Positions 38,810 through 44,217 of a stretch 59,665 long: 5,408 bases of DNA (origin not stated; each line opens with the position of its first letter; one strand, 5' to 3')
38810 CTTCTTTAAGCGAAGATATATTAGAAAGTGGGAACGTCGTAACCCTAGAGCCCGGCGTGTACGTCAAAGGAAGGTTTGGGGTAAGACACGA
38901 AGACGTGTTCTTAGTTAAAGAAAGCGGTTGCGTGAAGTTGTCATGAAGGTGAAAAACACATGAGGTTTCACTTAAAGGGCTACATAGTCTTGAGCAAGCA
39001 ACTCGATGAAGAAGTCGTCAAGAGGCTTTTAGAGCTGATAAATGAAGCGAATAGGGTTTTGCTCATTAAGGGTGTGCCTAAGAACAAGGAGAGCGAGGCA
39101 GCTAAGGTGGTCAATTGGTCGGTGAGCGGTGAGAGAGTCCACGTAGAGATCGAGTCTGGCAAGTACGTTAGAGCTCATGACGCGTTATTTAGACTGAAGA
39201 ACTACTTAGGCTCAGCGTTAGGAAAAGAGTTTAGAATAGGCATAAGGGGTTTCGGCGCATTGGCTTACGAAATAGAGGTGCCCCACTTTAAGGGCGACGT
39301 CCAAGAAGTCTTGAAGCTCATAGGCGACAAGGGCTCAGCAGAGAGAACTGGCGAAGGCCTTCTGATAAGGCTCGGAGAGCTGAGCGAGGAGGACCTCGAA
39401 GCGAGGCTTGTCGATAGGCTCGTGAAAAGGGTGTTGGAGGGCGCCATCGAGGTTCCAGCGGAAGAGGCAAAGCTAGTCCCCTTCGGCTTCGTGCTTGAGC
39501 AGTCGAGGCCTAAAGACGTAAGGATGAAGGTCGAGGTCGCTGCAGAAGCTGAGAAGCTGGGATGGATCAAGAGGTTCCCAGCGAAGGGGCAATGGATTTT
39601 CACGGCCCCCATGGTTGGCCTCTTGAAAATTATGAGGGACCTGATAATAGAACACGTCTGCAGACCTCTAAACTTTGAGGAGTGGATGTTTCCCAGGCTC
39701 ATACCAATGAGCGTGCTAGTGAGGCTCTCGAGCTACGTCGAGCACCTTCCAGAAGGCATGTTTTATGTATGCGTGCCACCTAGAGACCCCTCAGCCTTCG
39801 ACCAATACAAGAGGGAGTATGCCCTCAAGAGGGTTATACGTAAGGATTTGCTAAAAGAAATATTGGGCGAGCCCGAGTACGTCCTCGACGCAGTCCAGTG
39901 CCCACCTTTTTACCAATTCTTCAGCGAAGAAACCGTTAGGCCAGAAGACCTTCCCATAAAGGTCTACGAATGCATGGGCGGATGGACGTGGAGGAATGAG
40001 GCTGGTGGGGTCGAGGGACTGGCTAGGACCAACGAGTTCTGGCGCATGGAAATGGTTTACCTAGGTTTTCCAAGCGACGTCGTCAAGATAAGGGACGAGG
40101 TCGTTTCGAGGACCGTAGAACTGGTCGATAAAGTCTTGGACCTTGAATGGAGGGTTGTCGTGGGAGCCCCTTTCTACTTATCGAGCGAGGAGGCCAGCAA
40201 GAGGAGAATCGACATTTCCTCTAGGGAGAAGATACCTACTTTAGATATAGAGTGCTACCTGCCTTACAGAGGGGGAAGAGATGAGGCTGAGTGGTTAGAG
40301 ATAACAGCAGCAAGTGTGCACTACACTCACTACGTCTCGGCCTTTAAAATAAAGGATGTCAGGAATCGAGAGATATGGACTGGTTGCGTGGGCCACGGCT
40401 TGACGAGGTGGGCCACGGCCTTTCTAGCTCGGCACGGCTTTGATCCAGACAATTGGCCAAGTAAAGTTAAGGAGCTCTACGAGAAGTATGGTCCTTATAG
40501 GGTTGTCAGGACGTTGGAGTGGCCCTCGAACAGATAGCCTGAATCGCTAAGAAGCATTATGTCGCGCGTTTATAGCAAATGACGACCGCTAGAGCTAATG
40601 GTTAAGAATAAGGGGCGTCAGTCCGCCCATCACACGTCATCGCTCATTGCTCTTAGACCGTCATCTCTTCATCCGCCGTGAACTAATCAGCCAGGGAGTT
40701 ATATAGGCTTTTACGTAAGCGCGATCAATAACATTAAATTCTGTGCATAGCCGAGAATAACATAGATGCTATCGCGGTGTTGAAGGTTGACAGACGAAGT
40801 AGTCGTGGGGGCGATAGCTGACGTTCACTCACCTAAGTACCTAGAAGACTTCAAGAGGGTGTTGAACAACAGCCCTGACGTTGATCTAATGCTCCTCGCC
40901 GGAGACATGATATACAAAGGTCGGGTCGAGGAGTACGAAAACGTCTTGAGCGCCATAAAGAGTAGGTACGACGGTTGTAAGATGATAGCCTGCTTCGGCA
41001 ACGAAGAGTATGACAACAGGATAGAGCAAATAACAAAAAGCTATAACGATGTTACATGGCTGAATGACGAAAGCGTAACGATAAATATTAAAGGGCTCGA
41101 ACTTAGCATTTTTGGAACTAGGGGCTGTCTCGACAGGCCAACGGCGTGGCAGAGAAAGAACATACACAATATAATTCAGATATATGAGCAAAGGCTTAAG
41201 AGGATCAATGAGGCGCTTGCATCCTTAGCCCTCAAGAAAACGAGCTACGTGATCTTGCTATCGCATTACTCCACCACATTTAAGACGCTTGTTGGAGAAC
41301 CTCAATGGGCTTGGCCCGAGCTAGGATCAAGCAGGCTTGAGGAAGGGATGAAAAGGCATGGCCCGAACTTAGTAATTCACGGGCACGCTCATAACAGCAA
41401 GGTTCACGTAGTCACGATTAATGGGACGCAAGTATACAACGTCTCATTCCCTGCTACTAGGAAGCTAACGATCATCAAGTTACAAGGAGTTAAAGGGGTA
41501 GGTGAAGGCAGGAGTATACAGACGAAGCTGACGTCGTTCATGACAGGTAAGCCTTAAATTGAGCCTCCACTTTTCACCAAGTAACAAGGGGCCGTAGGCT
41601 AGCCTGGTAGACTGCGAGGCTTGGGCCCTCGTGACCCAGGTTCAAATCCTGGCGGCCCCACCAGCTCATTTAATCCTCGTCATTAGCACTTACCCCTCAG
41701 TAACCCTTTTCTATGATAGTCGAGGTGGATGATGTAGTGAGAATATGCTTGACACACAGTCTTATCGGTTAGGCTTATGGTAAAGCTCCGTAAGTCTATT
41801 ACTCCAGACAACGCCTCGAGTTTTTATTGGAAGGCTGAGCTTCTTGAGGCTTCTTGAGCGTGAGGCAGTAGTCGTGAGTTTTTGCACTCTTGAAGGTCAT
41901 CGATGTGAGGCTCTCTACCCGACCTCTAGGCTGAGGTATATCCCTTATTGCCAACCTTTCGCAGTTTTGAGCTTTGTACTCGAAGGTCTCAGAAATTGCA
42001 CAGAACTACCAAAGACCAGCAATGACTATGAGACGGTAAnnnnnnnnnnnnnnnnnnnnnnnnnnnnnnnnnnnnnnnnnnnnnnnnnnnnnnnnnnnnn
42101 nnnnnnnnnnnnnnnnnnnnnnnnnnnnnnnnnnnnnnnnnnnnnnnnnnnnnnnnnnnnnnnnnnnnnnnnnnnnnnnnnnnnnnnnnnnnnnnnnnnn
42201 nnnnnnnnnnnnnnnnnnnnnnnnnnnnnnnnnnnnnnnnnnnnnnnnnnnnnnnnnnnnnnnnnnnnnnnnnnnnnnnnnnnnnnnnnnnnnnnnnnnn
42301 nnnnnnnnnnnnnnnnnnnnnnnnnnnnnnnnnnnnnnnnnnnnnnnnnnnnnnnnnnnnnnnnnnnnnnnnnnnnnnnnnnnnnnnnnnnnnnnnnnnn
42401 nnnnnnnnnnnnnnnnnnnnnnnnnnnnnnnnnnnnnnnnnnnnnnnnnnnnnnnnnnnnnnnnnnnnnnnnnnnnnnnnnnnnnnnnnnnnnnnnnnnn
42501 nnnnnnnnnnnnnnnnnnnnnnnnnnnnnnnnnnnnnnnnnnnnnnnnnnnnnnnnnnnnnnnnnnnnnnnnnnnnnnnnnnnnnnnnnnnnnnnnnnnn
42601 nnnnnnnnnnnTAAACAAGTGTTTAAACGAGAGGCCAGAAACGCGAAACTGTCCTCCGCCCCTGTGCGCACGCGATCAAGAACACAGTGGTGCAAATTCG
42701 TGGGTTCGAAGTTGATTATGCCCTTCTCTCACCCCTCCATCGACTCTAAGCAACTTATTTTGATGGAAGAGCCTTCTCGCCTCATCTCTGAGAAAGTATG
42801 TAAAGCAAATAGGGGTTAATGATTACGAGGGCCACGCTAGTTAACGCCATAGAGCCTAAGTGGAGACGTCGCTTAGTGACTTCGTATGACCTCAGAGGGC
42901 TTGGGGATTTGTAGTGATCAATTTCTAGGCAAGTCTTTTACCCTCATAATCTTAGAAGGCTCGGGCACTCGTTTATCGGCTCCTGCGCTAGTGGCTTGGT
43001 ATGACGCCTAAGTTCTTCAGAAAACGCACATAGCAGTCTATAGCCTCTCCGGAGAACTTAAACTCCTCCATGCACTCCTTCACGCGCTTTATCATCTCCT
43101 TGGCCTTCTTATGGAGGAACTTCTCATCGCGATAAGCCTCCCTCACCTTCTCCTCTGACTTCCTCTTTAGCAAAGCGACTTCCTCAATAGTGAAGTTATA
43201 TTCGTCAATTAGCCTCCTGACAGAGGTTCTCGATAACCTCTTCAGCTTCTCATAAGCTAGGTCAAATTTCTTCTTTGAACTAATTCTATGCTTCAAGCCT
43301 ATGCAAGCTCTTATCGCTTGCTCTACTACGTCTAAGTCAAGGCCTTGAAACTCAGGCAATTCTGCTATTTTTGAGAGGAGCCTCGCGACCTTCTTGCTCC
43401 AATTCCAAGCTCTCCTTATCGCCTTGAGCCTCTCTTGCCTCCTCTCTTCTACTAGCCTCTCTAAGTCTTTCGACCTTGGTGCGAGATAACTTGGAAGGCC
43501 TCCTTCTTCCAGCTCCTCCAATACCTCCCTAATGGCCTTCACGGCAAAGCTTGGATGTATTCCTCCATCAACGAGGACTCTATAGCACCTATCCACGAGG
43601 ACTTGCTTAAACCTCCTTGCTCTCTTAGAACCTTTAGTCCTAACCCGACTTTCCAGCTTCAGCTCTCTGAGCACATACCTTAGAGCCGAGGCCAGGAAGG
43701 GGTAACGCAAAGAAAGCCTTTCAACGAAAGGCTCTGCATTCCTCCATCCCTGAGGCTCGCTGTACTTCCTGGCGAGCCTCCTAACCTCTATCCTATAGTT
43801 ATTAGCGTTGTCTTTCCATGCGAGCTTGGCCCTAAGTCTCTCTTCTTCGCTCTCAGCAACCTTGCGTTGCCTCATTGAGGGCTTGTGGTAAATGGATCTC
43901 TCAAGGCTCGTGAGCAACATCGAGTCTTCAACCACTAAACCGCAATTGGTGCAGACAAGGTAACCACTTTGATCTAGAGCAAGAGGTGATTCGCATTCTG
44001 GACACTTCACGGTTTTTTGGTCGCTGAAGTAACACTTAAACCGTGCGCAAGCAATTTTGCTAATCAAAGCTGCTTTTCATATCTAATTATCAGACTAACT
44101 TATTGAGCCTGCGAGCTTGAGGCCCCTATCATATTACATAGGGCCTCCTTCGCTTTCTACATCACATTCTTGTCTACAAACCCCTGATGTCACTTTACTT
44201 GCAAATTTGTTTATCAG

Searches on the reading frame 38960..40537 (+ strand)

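Call 74: search_protein_families(library=pfam, max_evalue=0.1, proteins=[window:38960-40537:+])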
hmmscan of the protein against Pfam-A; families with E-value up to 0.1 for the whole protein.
window:38960-40537:+ (525 aa): 2 families
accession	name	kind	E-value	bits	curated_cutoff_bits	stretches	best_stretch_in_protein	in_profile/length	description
PF18490.6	tRNA_bind_4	-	2.2e-39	135.4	25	1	1-158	1-155/162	tRNA-binding domain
PF00587.30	tRNA-synt_2b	-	2e-11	44.7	29.3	1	304-489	8-176/179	tRNA synthetase class II core domain (G, H, P, S and T)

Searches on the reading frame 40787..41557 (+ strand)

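Call 74: search_protein_families(library=pfam, max_evalue=0.1, proteins=[window:40787-41557:+])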
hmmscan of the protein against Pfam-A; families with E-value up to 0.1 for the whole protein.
window:40787-41557:+ (256 aa): 3 families
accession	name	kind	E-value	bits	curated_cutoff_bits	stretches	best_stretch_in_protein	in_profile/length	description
PF00149.33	Metallophos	-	1.1e-13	52.5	21.5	1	7-203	3-190/191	Calcineurin-like phosphoesterase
PF12850.12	Metallophos_2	-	4e-07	30.6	27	1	7-209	3-124/154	Calcineurin-like phosphoesterase superfamily domain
PF14582.11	Metallophos_3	-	0.0026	17.6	28.2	0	9-56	10-58/259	Metallophosphoesterase, calcineurin superfamily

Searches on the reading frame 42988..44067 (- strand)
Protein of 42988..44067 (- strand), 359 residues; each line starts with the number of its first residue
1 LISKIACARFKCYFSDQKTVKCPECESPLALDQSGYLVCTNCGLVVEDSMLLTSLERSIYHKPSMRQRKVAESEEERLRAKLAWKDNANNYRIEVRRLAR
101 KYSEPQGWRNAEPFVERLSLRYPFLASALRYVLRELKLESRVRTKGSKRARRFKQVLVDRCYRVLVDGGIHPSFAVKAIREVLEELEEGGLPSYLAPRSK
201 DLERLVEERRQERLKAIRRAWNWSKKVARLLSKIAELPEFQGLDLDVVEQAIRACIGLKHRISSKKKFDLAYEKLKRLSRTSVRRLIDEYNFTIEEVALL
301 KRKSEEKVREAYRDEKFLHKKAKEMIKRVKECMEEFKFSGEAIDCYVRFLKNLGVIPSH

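Call 27: find_related_loci(query=A2, collection=metagenome_contigs, flank=10000)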
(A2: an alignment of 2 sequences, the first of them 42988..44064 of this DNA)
Query A2 (358 aa) in metagenome_contigs; peptide patterns used: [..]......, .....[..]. (x = any residue, [..] = any of these).
599 stretches matched a pattern (row limit reached: there are more); 2 encode a relative of the query (tblastn E <= 1e-3); 2 distinct loci.
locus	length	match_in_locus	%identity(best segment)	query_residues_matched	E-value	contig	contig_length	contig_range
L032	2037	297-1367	79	1-358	0e+0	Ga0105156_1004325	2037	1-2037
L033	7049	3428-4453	79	16-358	2e-171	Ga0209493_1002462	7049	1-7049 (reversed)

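Call 46: search_protein_families(library=pfam, max_evalue=10, proteins=[window:42988-44067:-])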
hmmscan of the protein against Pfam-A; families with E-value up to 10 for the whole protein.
window:42988-44067:- (359 aa): 10 families
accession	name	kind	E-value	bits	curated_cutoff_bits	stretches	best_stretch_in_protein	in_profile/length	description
PF08271.17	Zn_Ribbon_TF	-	5.5e-08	32.7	29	1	21-48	2-31/43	TFIIB zinc-binding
PF03966.22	Trm112p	-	0.0076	16.6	22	1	20-45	8-34/40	Trm112p-like protein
PF13218.11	DUF4026_N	-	0.0099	16.4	27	1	257-351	18-111/147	Protein of unknown function (DUF4026) N-terminal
PF06677.18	Auto_anti-p27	-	0.032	14.8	24.1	1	22-43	18-40/40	Sjogren's syndrome/scleroderma autoantigen 1 (Autoantigen p27)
PF13248.11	Zn_ribbon_3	-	0.047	13.6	27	1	19-45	2-25/26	zinc-ribbon domain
PF08792.16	A2L_zn_ribbon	-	0.058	13.5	22.9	1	19-45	3-30/33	A2L zinc ribbon domain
PF08274.17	Zn_Ribbon_YjdM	-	0.069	13.6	30.8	1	21-43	4-26/30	PhnA Zinc-Ribbon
PF11781.13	Zn_ribbon_RRN7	-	0.09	12.9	27.1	1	21-47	6-32/32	Zinc-finger of RNA-polymerase I-specific TFIIB, Rrn7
PF21662.3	WipA_N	-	0.15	13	27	1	297-337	62-102/105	WipA, alpha-helical hairpin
PF21344.3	Zn_ribbon_LysW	-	0.36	11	27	1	20-43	1-28/46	Alpha-aminoadipate carrier protein LysW-like, globular domain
